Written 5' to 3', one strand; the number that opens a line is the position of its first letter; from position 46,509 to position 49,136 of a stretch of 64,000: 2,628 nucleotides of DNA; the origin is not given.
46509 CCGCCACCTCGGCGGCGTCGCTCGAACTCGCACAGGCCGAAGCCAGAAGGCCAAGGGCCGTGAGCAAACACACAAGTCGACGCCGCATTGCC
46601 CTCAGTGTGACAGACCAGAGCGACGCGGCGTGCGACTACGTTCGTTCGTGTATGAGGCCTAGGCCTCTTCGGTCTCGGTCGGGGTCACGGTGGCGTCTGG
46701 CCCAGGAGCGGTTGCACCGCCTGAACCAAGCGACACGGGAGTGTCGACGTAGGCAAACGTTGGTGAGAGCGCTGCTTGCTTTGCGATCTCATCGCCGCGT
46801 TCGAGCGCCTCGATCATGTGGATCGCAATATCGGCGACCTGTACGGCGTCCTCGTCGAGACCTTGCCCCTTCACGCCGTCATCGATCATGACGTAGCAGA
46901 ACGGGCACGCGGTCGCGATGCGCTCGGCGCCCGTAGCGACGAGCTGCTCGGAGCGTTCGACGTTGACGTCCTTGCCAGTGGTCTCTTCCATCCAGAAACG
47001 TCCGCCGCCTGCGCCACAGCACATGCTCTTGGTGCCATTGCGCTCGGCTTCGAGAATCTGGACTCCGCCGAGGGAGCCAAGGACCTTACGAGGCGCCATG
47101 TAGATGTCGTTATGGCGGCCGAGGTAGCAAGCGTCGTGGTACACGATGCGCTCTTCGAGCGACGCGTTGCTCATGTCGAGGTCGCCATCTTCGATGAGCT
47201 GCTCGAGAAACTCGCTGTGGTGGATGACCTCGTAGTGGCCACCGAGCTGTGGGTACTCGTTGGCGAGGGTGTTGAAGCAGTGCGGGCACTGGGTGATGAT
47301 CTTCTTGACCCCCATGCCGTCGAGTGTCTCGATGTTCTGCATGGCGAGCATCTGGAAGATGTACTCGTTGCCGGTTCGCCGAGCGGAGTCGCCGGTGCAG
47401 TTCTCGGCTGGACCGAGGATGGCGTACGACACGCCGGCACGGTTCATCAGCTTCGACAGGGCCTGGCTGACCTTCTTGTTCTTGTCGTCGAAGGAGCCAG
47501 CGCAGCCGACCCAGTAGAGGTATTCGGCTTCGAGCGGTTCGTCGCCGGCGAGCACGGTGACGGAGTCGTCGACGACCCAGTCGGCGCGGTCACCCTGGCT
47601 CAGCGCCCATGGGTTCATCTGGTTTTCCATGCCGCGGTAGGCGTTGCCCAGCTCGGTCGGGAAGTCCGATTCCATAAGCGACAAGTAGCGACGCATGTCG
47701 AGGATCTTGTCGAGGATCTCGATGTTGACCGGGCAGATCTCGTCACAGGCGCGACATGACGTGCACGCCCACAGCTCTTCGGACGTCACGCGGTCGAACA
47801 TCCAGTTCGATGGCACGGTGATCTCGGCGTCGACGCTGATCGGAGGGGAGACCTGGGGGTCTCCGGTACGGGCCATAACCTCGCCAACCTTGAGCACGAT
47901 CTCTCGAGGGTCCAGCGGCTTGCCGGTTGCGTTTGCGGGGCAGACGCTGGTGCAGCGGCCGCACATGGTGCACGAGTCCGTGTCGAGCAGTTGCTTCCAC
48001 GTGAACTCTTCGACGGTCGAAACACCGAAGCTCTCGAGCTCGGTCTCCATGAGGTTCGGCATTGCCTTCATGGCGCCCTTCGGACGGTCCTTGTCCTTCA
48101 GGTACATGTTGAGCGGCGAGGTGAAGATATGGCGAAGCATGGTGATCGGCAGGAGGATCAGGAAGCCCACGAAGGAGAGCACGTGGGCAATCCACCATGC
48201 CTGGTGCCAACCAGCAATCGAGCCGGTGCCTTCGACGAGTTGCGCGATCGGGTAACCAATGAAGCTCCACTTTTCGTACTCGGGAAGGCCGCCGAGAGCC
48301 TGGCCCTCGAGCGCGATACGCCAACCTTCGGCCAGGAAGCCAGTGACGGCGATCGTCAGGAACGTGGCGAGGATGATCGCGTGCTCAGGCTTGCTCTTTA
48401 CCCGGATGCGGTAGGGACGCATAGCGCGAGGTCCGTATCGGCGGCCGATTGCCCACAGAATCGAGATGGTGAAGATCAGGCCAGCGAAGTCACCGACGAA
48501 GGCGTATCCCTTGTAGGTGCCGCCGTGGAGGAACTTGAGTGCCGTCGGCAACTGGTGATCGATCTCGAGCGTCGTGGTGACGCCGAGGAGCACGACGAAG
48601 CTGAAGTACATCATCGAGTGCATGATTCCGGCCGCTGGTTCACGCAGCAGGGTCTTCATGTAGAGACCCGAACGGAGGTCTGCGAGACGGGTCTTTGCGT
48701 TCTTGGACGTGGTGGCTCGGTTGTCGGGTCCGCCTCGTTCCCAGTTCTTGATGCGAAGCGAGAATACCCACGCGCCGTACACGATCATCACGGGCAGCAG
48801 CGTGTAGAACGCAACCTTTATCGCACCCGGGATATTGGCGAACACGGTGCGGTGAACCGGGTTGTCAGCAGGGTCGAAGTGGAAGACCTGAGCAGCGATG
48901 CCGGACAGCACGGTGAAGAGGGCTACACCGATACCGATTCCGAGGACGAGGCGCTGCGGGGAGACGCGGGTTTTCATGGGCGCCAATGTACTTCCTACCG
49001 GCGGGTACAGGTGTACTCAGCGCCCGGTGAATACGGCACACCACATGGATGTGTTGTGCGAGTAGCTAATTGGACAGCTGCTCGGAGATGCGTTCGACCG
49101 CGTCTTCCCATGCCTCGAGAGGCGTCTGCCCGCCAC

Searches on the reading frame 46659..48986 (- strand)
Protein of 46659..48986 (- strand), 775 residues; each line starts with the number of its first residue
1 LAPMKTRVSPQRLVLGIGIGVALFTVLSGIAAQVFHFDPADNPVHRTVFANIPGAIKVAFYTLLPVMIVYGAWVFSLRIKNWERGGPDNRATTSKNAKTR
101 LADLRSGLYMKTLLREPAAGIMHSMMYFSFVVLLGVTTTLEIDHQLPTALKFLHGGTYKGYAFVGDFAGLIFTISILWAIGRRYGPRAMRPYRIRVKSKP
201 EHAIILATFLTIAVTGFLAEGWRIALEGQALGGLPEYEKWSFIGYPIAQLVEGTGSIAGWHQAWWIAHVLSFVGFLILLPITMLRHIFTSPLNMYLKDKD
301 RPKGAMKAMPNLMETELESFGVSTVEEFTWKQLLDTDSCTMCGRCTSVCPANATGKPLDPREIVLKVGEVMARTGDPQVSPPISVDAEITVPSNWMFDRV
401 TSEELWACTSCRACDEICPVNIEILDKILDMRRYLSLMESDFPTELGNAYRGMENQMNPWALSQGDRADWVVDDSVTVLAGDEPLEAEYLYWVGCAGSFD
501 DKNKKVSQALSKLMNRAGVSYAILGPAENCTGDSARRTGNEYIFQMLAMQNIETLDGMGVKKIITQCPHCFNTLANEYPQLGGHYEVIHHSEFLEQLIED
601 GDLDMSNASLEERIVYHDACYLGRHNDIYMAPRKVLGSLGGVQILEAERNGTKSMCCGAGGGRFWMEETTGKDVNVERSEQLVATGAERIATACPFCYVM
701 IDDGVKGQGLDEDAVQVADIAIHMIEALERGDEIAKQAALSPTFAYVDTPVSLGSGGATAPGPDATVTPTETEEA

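Call 7: search_protein_families(library=pfam, proteins=[window:46659-48986:-], max_evalue=0.01)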
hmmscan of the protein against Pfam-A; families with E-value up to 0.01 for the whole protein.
window:46659-48986:- (775 aa): 15 families
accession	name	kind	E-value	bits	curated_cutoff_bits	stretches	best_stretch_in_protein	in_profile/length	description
PF02754.22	CCG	-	4.5e-35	120.1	20.6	2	614-702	1-85/85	Cysteine-rich domain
PF13183.11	Fer4_8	-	8.2e-09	36.3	27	2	337-422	3-68/68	4Fe-4S dicluster domain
PF13187.11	Fer4_9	-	1e-08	35.5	27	1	339-421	2-50/52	4Fe-4S dicluster domain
PF12838.12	Fer4_7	-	2.9e-08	34.5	27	1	333-353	32-52/52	4Fe-4S dicluster domain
PF13484.11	Fer4_16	-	3.2e-07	31.4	30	1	339-421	2-66/66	4Fe-4S double cluster binding domain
PF13237.11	Fer4_10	-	1.9e-06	28.2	25.5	1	334-419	4-53/53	4Fe-4S dicluster domain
PF12797.12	Fer4_2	-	1.9e-06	27.9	24.5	1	330-351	1-22/22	4Fe-4S binding domain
PF00037.32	Fer4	-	3.5e-06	27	21.1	1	335-353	4-22/24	4Fe-4S binding domain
PF13534.11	Fer4_17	-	4.7e-06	27.5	22.2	1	295-352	15-59/61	4Fe-4S dicluster domain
PF14697.11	Fer4_21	-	7e-05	23.3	35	0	334-351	36-53/59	4Fe-4S dicluster domain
PF25160.1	LdpA_Fe-S-bd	-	0.00029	21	27.6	0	336-352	25-41/49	LdpA Fe-S cluster-binding domain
PF12837.12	Fer4_6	-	0.00034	20.9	25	1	335-353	5-23/24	4Fe-4S binding domain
PF13746.11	Fer4_18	-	0.0013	19.4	27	0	401-426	54-79/114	4Fe-4S dicluster domain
PF13459.11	Fer4_15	-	0.0015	19.6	22.4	0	334-353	3-22/66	4Fe-4S single cluster domain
PF17179.9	Fer4_22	-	0.0037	18.5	27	0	329-352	71-94/95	4Fe-4S dicluster domain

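Call 39: search_protein_families(library=ncbifam, proteins=[window:46659-48986:-], max_evalue=0.01)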
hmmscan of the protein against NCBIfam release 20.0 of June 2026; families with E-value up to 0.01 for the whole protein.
window:46659-48986:- (775 aa): 54 families (the best 25 are shown)
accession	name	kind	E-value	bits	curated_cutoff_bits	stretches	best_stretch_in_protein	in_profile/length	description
NF004898.0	PRK06259.1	equivalog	5.1e-45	154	385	1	401-720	181-480/488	fumarate reductase (CoM/CoB) subunit TfrB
NF045670.1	quin_L_LdhH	equivalog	8.2e-30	103.7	800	1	490-719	470-703/706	L-lactate dehydrogenase (quinone) large subunit LdhH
NF045663.1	diclust_near_Sec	equivalog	4.4e-24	84.6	530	1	405-697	352-614/759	pyridine nucleotide-disulfide oxidoreductase/dicluster-binding protein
NF008369.0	PRK11168.1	equivalog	6.8e-20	71.3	278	1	486-704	166-383/401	anaerobic glycerol-3-phosphate dehydrogenase subunit C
NF045724.1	ferredox_TmcB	equivalog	1.4e-18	66.7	735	1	336-726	40-429/430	electron transfer complex ferredoxin TmcB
NF045796.1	DsrK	equivalog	1.2e-12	47.3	400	1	405-666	117-377/453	sulfate reduction electron transfer complex DsrMKJOP subunit DsrK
NF045711.1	sulf_resp_HmcF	equivalog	9.6e-10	37.8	750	1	400-703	111-427/457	sulfate respiration complex iron-sulfur protein HmcF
TIGR03288.1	CoB_CoM_SS_B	equivalog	1.6e-09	37.5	345.15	1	651-704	187-240/290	CoB--CoM heterodisulfide reductase subunit B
TIGR03379.1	glycerol3P_GlpC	equivalog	1.5e-08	33.8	279.9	1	489-703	164-379/397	anaerobic glycerol-3-phosphate dehydrogenase subunit GlpC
NF041890.1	hdrC_Methbact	equivalog_domain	4.9e-08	32.8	270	1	334-367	26-58/192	ferredoxin:CoB-CoM heterodisulfide reductase subunit HdrC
TIGR03290.1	CoB_CoM_SS_C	equivalog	1e-07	32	160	1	400-434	40-74/144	CoB--CoM heterodisulfide reductase subunit C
NF008434.0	PRK11274.1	equivalog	3.7e-07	29.4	333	0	602-704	293-391/409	glycolate oxidase subunit GlcF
NF038018.1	qmoC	equivalog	9.7e-07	28.6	300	0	8-225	106-319/360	quinone-interacting membrane-bound oxidoreductase complex subunit QmoC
NF009226.0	PRK12576.1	equivalog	1.2e-06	28.1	344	1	401-439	203-241/317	succinate dehydrogenase/fumarate reductase iron-sulfur subunit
NF058577.1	FdxA_fam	equivalog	2e-06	27.9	65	1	322-353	21-52/52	4Fe-4S ferredoxin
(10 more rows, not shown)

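Call 56: list_cluster_members(proteins=[P0003, window:46659-48986:-, window:44725-45942:+])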
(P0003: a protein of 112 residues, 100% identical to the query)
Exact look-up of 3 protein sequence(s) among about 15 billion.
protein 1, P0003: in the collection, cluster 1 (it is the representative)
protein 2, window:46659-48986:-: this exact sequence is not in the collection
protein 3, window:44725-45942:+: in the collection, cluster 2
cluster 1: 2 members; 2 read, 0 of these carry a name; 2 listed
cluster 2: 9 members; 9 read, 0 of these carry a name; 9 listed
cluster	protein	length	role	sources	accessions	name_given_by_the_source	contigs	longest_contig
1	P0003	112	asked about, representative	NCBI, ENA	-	-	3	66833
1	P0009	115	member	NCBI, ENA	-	-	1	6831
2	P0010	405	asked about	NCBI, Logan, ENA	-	-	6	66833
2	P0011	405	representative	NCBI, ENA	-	-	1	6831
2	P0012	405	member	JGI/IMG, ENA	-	-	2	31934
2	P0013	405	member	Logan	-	-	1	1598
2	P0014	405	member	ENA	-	-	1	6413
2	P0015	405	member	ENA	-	-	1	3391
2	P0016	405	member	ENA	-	-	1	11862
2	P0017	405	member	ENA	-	-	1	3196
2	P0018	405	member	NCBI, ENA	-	-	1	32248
